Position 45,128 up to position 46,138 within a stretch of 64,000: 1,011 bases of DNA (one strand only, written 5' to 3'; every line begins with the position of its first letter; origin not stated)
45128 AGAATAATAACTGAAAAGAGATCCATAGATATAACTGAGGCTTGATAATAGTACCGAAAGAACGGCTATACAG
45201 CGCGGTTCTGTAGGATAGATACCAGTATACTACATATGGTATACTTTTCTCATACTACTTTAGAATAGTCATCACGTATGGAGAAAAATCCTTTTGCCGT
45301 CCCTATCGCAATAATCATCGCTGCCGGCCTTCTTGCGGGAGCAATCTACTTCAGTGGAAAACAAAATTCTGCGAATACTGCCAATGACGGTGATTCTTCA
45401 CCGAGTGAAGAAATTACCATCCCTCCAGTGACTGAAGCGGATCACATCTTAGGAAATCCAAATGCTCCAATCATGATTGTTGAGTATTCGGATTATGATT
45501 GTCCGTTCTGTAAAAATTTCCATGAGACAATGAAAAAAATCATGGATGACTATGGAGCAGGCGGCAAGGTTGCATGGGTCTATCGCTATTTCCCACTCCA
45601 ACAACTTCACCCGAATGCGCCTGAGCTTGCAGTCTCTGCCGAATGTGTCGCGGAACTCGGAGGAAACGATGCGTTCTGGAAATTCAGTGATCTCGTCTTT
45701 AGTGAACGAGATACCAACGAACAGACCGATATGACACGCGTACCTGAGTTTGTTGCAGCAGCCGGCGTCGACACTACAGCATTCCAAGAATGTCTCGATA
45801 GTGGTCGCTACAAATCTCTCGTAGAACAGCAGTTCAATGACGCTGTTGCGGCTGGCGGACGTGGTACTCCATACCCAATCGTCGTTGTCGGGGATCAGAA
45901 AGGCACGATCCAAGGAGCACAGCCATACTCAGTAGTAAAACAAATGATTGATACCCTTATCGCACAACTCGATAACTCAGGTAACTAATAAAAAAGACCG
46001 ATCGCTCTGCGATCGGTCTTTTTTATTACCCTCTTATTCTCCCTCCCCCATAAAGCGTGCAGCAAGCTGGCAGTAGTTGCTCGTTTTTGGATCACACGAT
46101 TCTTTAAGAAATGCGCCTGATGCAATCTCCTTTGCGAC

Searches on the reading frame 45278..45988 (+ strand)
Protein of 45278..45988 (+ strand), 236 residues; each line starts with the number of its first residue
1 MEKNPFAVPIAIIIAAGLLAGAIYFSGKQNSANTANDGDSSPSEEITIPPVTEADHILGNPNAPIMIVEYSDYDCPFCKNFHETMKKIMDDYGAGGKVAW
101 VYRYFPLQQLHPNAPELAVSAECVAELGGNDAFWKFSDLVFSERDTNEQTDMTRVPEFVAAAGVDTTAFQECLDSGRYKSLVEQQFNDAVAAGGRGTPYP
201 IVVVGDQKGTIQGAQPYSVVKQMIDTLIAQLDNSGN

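Call 28: search_protein_families(library=pfam, proteins=[window:45278-45988:+], max_evalue=0.01)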
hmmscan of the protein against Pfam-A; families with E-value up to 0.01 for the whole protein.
window:45278-45988:+ (236 aa): 4 families
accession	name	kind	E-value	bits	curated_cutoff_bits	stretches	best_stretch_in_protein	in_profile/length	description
PF13462.12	Thioredoxin_4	-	3.9e-24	86.1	23.2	1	53-224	3-163/165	Thioredoxin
PF01323.26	DSBA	-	5.7e-15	56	25.6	2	140-224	112-190/191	DSBA-like thioredoxin domain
PF18400.7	Thioredoxin_12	-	3.8e-06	27.3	26.1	1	46-107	125-184/190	Thioredoxin-like domain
PF13098.12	Thioredoxin_2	-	3.7e-05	24.4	27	1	66-218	8-98/104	Thioredoxin-like domain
